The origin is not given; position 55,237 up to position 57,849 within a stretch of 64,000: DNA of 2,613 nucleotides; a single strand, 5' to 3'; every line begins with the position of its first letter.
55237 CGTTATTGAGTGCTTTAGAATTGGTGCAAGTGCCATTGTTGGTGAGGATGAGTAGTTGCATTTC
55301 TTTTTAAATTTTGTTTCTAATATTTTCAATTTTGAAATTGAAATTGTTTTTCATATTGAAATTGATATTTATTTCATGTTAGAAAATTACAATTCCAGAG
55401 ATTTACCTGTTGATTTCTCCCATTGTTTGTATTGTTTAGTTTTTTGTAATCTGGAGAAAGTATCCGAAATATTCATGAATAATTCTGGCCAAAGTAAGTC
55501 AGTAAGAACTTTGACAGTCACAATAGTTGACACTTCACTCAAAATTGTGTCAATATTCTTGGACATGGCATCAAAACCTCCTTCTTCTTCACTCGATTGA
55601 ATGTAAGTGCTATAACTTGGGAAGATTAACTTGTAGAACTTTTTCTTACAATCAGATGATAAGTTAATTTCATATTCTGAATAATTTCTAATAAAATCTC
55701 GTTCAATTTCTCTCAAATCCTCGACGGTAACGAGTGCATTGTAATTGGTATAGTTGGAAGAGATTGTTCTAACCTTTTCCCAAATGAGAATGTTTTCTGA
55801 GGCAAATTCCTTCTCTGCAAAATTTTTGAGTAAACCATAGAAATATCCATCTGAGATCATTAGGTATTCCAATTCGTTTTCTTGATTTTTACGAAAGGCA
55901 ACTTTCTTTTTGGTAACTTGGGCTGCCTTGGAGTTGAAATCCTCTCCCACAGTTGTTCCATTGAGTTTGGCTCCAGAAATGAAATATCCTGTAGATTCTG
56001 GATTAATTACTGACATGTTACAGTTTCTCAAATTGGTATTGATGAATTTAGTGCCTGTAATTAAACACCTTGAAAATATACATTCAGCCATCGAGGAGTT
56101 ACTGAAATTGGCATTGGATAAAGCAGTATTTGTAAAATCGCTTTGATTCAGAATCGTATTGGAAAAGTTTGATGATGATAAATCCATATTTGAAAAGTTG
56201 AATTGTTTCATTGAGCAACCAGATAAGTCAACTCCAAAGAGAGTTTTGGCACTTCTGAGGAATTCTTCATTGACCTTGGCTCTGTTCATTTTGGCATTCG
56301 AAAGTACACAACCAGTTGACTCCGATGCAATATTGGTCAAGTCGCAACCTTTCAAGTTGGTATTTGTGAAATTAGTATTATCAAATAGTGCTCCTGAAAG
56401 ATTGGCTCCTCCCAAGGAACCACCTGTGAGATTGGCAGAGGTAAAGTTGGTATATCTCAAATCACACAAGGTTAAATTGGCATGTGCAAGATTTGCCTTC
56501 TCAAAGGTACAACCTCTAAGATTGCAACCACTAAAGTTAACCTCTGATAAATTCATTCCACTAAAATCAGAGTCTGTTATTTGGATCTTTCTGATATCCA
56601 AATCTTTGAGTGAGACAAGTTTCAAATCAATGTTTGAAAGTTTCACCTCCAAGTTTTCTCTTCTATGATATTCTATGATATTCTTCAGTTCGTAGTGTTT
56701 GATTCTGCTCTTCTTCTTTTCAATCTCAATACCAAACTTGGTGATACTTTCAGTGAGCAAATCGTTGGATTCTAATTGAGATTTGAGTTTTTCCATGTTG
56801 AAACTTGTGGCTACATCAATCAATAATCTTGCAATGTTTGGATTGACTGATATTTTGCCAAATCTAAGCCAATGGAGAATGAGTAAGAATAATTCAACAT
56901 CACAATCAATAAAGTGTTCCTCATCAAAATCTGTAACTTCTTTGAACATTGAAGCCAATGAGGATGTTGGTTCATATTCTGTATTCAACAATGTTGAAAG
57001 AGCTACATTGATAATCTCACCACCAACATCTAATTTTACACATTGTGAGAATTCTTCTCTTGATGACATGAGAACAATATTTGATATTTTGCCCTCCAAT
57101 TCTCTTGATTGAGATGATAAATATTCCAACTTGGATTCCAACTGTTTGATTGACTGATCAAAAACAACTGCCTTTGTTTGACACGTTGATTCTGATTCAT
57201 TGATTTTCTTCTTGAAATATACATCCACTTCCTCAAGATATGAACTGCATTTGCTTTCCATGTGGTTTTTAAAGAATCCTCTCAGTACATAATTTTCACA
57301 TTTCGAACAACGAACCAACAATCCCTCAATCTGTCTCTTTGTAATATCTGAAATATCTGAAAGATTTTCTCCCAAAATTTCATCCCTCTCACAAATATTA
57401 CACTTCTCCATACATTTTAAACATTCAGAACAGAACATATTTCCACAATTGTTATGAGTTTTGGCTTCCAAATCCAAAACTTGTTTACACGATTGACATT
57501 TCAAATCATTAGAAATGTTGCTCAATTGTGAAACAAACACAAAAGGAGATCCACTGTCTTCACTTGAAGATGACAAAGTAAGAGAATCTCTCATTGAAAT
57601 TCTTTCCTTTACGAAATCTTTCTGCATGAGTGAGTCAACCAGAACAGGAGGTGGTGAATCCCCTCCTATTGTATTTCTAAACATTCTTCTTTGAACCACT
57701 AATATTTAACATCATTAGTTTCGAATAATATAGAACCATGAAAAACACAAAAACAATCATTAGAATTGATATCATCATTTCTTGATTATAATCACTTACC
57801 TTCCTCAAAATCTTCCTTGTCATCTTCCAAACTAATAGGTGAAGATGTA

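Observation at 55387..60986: Head-to-head pair: RING-like/KCTD-BTB/pentapeptide-repeat/RGS fusion protein and a 7TM receptor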

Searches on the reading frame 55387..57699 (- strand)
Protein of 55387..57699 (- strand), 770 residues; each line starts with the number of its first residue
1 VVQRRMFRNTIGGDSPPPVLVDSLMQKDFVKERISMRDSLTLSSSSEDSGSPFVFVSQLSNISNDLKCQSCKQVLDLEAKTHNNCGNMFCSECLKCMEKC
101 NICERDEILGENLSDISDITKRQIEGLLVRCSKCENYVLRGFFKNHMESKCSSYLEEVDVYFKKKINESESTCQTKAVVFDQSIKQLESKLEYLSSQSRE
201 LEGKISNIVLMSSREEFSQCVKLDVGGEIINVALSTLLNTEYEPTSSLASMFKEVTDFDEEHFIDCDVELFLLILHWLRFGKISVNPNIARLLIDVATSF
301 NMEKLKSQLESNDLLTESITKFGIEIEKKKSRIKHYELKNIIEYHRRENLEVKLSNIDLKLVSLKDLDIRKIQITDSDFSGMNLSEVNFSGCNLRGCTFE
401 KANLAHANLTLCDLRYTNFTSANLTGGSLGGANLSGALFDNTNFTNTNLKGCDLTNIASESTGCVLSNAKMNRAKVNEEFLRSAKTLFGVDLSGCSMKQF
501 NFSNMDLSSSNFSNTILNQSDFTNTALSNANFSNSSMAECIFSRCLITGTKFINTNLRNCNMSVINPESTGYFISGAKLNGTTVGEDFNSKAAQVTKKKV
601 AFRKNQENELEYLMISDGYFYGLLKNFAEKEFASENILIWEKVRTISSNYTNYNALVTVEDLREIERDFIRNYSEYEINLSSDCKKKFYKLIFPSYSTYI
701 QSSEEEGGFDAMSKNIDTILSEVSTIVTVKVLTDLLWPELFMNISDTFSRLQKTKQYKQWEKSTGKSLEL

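Call 3: search_protein_families(library=pfam, proteins=[window:55387-57699:-], max_evalue=0.1)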
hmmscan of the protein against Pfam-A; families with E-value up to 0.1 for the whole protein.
window:55387-57699:- (770 aa): 9 families
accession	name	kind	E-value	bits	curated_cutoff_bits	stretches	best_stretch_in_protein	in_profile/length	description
PF00805.28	Pentapeptide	-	5.4e-37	125.4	20.2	4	418-456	2-40/40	Pentapeptide repeats (8 copies)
PF13599.13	Pentapeptide_4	-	5.3e-26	90.9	38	5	374-438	13-77/78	Pentapeptide repeat region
PF13576.12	Pentapeptide_3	-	1.6e-12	47.9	27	3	385-426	2-46/48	Pentapeptide repeats (9 copies)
PF23894.2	LD_SV2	-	2.2e-06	28.4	29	2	500-561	30-91/92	SV2A/B/C luminal domain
PF02214.28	BTB_2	-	5.6e-06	27.1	21.4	1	221-286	1-69/94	BTB/POZ domain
PF25296.1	Decapeptide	-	4.6e-05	23.6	45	0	380-432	3-55/74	Decapeptide repeat region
PF00615.24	RGS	-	0.00068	20.5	23.9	1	620-717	11-97/117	Regulator of G protein signaling domain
PF20667.3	Sec10_N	-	0.044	14.3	27.4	0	154-208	14-68/118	Exocyst complex component Sec10, N-terminal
PF18062.7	RE_AspBHI_N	-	0.079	13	27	0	620-689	111-178/185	Restriction endonuclease AspBHI N-terminal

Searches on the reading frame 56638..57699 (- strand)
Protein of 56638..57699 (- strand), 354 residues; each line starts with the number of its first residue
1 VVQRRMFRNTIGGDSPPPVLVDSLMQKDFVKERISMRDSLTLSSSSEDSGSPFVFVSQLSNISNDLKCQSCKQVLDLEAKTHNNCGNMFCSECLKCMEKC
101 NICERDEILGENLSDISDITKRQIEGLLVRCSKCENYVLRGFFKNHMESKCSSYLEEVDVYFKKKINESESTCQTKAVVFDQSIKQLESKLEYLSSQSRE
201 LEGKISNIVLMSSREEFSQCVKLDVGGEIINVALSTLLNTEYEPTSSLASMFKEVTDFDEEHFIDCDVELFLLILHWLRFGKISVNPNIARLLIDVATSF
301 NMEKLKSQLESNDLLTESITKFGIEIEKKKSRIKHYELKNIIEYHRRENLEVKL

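Call 10: search_solved_structures(query=window:56638-57699:-, max_evalue=10, show_alignments=3)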
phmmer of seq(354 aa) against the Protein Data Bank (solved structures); distinct sequences matched with E-value up to 10: 35.
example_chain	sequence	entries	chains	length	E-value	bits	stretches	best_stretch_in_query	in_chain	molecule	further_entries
5bxh_A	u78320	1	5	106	4.8e-05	26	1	221-310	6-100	BTB/POZ domain-containing protein KCTD9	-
8pnm_C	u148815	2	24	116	0.0028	20.2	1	220-310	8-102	BTB/POZ domain-containing protein KCTD15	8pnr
5bxb_A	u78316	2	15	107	0.0053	19.3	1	221-307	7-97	BTB/POZ domain-containing protein KCTD1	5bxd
8i79_F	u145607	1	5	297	0.0085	18.6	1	215-311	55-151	BTB/POZ domain-containing protein KCTD7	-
8yq5_E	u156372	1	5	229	0.013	18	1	218-310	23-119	de novo designed ion channel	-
8yq6_E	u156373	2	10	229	0.013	18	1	218-310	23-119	de novo designed ion channel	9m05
7l3l_A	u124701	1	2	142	0.027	17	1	60-149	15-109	TNF receptor-associated factor 5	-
9fq1_A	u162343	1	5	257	0.028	16.9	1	219-307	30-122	BTB/POZ domain-containing protein KCTD1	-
9foi_A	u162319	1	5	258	0.036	16.6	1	220-307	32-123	BTB/POZ domain-containing protein KCTD1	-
6s4l_A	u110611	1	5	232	0.041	16.4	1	221-308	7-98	BTB/POZ domain-containing protein KCTD1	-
8gbq_B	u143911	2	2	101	0.047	16.2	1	66-157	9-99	E3 ubiquitin-protein ligase RNF125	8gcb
5vnz_A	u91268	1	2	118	0.051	16.1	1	66-151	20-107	TNF receptor-associated factor 6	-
3hct_A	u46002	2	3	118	0.055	16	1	66-133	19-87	TNF receptor-associated factor 6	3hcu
7l3l_B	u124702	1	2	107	0.06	15.8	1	66-133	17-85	TNF receptor-associated factor 6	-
5din_A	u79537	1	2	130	0.1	15.1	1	60-152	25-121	Ligand of Numb protein X 2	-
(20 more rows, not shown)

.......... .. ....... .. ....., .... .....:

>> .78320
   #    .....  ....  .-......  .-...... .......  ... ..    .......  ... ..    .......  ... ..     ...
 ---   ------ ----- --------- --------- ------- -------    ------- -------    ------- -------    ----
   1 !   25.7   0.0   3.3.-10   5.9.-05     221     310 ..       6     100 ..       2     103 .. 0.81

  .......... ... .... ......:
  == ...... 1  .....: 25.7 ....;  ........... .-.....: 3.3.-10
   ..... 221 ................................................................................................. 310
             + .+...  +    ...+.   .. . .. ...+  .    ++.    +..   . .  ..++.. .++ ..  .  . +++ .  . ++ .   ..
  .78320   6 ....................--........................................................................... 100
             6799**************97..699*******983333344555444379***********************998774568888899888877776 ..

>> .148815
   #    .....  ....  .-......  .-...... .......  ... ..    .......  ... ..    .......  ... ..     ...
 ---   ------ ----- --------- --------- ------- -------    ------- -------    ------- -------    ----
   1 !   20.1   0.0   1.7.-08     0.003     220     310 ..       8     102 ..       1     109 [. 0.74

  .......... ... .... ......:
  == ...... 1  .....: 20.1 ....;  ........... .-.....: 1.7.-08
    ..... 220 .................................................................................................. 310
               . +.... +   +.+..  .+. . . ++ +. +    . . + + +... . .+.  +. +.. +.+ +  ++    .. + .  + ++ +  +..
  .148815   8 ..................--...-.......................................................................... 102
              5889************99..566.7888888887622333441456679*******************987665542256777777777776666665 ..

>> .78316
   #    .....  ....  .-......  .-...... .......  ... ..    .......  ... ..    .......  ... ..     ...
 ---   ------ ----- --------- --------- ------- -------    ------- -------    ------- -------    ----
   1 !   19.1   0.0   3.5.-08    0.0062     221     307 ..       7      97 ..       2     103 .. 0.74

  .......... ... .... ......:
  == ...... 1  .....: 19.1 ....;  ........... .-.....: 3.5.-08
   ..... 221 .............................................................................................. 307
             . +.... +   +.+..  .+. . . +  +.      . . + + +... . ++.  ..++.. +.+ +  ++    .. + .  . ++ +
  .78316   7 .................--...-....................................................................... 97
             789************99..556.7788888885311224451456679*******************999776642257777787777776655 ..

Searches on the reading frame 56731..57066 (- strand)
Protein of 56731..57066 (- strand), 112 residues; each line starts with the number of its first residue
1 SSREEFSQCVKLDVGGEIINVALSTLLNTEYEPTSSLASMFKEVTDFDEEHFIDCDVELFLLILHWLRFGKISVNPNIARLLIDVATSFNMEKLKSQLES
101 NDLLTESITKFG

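Call 79: search_solved_structures(query=window:56731-57066:-, max_evalue=0.05, show_alignments=5)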
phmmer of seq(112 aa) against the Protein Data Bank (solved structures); distinct sequences matched with E-value up to 0.05: 12.
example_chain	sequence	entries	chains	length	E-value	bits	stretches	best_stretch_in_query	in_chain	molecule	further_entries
5bxh_A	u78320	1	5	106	6.2e-06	29.5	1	10-99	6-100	BTB/POZ domain-containing protein KCTD9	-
8pnm_C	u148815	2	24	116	0.00042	23.6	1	9-99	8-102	BTB/POZ domain-containing protein KCTD15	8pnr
5bxb_A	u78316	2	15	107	0.00077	22.7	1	10-96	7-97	BTB/POZ domain-containing protein KCTD1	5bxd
8i79_F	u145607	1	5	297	0.002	21.4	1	4-100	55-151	BTB/POZ domain-containing protein KCTD7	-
8yq5_E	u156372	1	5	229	0.0024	21.1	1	9-96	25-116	de novo designed ion channel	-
8yq6_E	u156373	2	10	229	0.0029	20.9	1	9-96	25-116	de novo designed ion channel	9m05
9fq1_A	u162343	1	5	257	0.0054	20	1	9-96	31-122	BTB/POZ domain-containing protein KCTD1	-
6s4l_A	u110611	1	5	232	0.0059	19.9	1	10-96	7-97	BTB/POZ domain-containing protein KCTD1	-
9foi_A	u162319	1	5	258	0.0063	19.8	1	9-96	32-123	BTB/POZ domain-containing protein KCTD1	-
3drz_A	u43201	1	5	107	0.017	18.4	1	7-94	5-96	BTB/POZ domain-containing protein KCTD5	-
5a6r_A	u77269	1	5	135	0.031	17.6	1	8-90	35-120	BTB/POZ DOMAIN-CONTAINING PROTEIN KCTD17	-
3drx_A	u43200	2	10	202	0.047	17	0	7-94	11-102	BTB/POZ domain-containing protein KCTD5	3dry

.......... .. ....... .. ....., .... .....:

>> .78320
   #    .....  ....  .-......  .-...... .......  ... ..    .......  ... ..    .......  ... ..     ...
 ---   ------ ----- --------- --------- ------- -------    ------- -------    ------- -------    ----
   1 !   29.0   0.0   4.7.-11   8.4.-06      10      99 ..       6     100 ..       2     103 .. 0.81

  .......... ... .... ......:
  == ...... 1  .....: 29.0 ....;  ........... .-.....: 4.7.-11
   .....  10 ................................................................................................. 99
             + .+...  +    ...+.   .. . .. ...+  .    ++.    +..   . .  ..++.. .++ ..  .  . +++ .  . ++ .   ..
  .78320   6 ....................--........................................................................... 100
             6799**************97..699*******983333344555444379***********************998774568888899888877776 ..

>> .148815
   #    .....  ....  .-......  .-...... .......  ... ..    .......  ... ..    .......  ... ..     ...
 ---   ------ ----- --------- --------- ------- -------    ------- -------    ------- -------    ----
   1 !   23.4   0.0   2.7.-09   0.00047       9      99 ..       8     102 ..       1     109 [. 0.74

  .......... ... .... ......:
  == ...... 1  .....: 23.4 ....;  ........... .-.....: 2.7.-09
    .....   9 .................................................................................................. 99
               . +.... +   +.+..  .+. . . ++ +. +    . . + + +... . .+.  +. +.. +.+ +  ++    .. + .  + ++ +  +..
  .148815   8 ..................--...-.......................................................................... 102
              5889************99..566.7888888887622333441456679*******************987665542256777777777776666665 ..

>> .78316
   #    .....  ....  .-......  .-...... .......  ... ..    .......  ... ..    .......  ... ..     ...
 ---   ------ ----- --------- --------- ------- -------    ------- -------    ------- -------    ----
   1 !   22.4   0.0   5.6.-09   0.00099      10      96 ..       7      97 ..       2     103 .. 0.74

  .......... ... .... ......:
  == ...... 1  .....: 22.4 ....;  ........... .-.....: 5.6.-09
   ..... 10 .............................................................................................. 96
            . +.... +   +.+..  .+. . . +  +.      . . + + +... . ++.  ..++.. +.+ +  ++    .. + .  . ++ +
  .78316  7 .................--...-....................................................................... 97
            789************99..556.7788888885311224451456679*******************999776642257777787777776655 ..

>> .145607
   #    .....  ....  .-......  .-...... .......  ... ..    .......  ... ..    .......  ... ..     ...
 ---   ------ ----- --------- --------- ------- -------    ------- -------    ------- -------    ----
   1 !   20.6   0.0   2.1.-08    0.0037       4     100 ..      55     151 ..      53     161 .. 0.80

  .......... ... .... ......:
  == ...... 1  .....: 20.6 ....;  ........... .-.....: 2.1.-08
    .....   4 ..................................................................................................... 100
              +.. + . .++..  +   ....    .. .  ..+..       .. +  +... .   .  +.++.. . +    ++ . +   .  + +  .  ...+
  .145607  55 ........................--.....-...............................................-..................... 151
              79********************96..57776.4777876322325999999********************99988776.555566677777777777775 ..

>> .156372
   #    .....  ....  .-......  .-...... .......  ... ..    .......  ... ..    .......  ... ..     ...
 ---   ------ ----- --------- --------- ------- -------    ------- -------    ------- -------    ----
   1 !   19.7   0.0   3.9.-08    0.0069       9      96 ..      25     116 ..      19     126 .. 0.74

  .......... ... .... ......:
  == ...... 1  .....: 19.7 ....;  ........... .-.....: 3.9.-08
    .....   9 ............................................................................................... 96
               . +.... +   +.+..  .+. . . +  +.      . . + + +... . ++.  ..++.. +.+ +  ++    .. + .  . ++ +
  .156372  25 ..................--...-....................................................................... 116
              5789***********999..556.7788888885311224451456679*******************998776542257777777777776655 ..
